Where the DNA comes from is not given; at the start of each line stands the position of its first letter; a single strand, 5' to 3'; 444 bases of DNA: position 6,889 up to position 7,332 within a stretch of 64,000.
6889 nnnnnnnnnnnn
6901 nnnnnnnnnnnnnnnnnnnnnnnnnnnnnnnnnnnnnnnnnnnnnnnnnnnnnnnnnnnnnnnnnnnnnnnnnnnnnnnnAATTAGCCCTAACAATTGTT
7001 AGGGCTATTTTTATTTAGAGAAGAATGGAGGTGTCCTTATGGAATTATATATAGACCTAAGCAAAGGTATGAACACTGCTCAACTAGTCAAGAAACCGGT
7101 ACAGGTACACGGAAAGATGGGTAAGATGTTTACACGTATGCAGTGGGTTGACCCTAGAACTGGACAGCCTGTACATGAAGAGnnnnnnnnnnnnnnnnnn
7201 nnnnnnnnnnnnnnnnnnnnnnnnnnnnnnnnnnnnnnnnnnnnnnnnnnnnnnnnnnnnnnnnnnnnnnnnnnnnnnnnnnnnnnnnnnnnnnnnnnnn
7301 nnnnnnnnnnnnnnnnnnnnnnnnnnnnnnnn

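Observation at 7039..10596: Three tandem His/Lys-rich paralogs sharing a roughly 40-aa N-terminal module, directly upstream of the portal gene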

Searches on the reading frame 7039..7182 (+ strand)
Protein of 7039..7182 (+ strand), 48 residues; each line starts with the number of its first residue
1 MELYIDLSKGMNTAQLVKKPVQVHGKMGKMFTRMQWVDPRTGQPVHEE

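Call 46: find_homologous_proteins(query=A2, max_evalue=0.01)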
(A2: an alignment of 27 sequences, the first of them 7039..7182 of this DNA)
Query A2 (27 sequences) (48 aa, profile of the alignment): 5 proteins with E <= 0.01 among 432 candidates.
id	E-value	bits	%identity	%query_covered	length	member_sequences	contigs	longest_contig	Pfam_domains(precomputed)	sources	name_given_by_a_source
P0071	9.1e-21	91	69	94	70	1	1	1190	-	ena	-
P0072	6.8e-18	82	68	81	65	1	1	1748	-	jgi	jgi:hypothetical protein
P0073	1.3e-17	81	63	88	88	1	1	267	-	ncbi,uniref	ncbi:hypothetical protein, partial [Xylella fastidiosa]|uniref:hypothetical protein n=1 Tax=Xylella 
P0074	2.5e-6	45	33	63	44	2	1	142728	-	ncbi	-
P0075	4.6e-4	38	45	69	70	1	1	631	-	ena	-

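Call 58: search_protein_representatives(alignment_id=A3)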
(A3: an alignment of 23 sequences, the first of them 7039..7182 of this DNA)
Query: 23 sequences, 49 profile positions. Proteins with E-value up to 0.001 (for the whole library): 364; up to 1e-10: 114; up to 1e-30: 3. The best 150 are listed.
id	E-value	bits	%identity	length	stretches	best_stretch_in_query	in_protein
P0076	3.0e-41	155.0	-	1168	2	1-44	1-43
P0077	4.5e-38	144.8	-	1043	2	1-42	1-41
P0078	2.9e-35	135.8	-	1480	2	2-45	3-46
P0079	6.0e-30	118.8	-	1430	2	2-42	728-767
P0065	1.1e-24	101.9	-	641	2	1-48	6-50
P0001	1.3e-24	101.8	-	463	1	1-49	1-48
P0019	6.5e-24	99.5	-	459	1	1-49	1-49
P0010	6.5e-24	99.5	-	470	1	1-49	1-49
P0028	1.1e-23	98.8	-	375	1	1-48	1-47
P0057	1.3e-23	98.5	-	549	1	2-49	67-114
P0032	1.7e-23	98.1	-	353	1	1-49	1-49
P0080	2.2e-23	97.8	-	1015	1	1-48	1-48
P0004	3.0e-23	97.4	-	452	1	1-49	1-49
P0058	4.0e-23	97.0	-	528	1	2-49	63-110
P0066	7.3e-23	96.1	-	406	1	2-46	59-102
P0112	1.3e-14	69.8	-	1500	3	6-42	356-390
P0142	3.2e-11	58.9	-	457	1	6-46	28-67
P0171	2.4e-10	56.1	-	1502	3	9-44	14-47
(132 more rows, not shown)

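Call 61: search_protein_families(library=pfam, alignment_id=A5, max_evalue=0.001)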
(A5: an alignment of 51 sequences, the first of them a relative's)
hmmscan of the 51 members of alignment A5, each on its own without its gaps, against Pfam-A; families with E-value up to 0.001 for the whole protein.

A. member 1, P0076 (1168 aa): 0 families

B. families by the number of members that match (of 51 scanned): 12 families
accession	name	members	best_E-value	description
PF12294.13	DUF3626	11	3.5e-15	Protein of unknown function (DUF3626)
PF20223.3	DUF6582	2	2.3e-20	Family of unknown function (DUF6582)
PF18905.5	DUF5661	2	5.8e-08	Protein of unknown function (DUF5661)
PF02195.25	ParB_N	2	6.5e-06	ParB N-terminal domain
PF18823.6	InPase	1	2e-43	Inorganic Pyrophosphatase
PF18760.7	ART-PolyVal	1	2.2e-16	ADP-Ribosyltransferase in polyvalent proteins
PF04002.20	RadC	1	1.6e-14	RadC-like JAB domain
PF02018.23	CBM_4_9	1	7.3e-05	Carbohydrate binding domain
PF18796.6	LPD1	1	0.00018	Large polyvalent protein-associated domain 1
PF00004.35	AAA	1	0.00021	ATPase family associated with various cellular activities (AAA)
PF09537.16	DUF2383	1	0.00032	Domain of unknown function (DUF2383)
PF20935.2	DUF6847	1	0.00075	Family of unknown function (DUF6847)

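Call 62: find_encoding_contigs(protein=P0076, flank=10000, max_places=2)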
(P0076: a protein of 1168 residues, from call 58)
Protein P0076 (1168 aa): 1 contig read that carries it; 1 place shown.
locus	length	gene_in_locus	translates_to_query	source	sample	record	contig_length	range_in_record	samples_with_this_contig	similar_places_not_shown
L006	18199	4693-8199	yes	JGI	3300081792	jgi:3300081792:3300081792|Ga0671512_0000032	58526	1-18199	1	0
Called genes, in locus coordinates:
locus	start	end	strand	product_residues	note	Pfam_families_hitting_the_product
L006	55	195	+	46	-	-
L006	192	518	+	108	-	-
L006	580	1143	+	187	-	-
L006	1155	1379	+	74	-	-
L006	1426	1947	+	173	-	-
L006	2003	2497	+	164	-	-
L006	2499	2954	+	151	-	PF13921:Myb_DNA-bind_6 (faint)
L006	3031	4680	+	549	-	PF05876:GpA_ATPase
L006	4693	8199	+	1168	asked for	-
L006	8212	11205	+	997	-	PF12294:DUF3626 (weak)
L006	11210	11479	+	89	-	-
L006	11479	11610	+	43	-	-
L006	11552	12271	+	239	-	PF04542:Sigma70_r2, PF04545:Sigma70_r4, PF12802:MarR_2 (weak)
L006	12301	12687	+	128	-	-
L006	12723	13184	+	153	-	PF26856:Phage_SPO1_gp51 (weak)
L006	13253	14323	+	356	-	PF23159:WHD_Rok (weak)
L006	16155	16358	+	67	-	-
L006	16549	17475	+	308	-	PF02562:PhoH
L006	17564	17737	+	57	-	-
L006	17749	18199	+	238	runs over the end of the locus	PF06725:3D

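Call 78: search_protein_families(library=phrogs, proteins=[P0076, L006:8212-11205:+, P0077, P0079, P0112], max_evalue=0.00001)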
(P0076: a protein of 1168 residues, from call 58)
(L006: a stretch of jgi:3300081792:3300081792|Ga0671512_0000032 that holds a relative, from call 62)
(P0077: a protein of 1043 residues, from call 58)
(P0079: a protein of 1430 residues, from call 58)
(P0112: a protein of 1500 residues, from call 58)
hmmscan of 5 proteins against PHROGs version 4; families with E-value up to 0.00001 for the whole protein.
P0076 (1168 aa): 4 families
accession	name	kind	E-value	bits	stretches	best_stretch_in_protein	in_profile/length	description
phrog_27103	-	unknown function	5.4e-22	79.3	1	352-454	10-118/626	-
phrog_25452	-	unknown function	2.3e-18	67.5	2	1-62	1-63/437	-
phrog_26588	-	DNA, RNA and nucleotide metabolism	1.2e-14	54.4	2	350-414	203-266/932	ParB-like partition nuclease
phrog_23829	-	unknown function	1.3e-14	54.2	1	361-391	75-105/1086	-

L006:8212-11205:+ (997 aa): 5 families
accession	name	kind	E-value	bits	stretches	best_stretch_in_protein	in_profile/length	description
phrog_26588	-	DNA, RNA and nucleotide metabolism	1.5e-259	864.9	1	109-996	74-932/932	ParB-like partition nuclease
phrog_26754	-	DNA, RNA and nucleotide metabolism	1.7e-64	218.7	2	70-252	5-185/207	ParB-like partition nuclease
phrog_25452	-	unknown function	1.6e-11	45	1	293-375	2-82/437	-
phrog_22909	-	unknown function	1e-07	33.1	0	569-626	6-63/153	-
phrog_620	-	DNA, RNA and nucleotide metabolism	2.1e-06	29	0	364-451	5-93/217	ParB-like partition protein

P0077 (1043 aa): 4 families
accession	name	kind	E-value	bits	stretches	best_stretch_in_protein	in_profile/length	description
phrog_27103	-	unknown function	5.1e-86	290.8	3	175-406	341-570/626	-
phrog_25452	-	unknown function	4.5e-60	204.9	3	175-406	189-416/437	-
phrog_26588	-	DNA, RNA and nucleotide metabolism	1.1e-16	61.2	2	466-516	198-249/932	ParB-like partition nuclease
phrog_23829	-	unknown function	7.3e-15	55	2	9-42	74-107/1086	-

P0079 (1430 aa): 6 families
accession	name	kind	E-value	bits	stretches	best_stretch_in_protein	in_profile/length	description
phrog_26588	-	DNA, RNA and nucleotide metabolism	9.3e-251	835.8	3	729-1429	206-931/932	ParB-like partition nuclease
phrog_26754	-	DNA, RNA and nucleotide metabolism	3.7e-60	204.5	1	469-640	9-161/207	ParB-like partition nuclease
phrog_27103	-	unknown function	1.2e-58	200.5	1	229-425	391-595/626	-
phrog_25452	-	unknown function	2.1e-52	179.7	2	213-406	221-419/437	-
phrog_8071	-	DNA, RNA and nucleotide metabolism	1.3e-06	28.9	0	549-624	7-83/389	ParB-like partition protein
phrog_22909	-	unknown function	6.3e-06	27.3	0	1005-1080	6-83/153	-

P0112 (1500 aa): 1 family
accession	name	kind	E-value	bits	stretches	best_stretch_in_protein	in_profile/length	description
phrog_10276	-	DNA, RNA and nucleotide metabolism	9.1e-14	52.7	1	525-633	40-143/153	DNA repair protein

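Call 83: search_protein_families(library=ncbifam, proteins=[P0079], max_evalue=0.1)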
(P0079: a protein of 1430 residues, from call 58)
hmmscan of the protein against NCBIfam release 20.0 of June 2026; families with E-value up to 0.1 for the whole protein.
P0079 (1430 aa): 1 family
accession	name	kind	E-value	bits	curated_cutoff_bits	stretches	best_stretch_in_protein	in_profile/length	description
NF053625.1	SerKinSerKArch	equivalog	1.4e-05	24.4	380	1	586-628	55-97/244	ADP-dependent L-serine kinase SerK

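Call 112: find_encoding_contigs(protein=P0142, flank=8000, max_places=2)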
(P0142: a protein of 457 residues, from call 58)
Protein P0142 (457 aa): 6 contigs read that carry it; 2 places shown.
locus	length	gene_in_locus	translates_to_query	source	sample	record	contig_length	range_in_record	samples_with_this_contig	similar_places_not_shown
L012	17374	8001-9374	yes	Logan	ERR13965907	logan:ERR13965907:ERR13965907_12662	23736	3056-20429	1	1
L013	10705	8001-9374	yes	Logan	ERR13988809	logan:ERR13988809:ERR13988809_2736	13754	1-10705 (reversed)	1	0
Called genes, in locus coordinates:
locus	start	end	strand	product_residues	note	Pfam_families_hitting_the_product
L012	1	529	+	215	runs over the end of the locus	PF26128:Gad2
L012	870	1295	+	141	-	-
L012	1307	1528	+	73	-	-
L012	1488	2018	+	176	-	-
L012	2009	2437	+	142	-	-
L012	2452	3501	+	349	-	-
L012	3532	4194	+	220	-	PF13522:GATase_6, PF13537:GATase_7 (faint)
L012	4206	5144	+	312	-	PF18724:ADDT, PF18746:aGPT-Pplase3 (weak)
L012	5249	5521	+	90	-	-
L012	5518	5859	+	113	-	-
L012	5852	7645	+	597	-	PF05876:GpA_ATPase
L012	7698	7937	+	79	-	-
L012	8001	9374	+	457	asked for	PF26856:Phage_SPO1_gp51 (weak)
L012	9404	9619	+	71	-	-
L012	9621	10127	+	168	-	-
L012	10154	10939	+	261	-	PF26856:Phage_SPO1_gp51 (weak)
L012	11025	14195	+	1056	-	PF26856:Phage_SPO1_gp51, PF00644:PARP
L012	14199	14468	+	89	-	-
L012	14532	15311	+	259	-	-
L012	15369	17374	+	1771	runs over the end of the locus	?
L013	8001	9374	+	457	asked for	PF26856:Phage_SPO1_gp51 (weak)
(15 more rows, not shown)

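Call 113: find_encoding_contigs(protein=P0112, flank=8000, max_places=2)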
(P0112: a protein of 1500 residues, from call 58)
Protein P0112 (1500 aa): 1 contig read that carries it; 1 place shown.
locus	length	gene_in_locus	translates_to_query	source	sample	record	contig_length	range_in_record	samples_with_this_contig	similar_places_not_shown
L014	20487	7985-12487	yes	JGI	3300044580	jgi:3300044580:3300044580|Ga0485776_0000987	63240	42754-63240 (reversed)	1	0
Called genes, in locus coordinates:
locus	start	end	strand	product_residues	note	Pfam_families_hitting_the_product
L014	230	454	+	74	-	-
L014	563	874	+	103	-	-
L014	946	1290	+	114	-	-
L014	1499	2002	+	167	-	PF06356:DUF1064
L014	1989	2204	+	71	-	-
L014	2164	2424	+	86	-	-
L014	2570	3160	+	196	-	-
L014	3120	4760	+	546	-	PF03237:Terminase_6N (weak), PF17289:Terminase_6C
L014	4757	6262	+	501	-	PF04860:Phage_portal (weak)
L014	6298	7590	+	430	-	-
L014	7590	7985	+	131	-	-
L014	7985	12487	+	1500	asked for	PF04002:RadC, PF20223:DUF6582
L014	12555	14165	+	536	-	-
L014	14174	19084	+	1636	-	PF00176:SNF2-rel_dom, PF04851:ResIII (weak), PF00271:Helicase_C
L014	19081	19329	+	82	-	-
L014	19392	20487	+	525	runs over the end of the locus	-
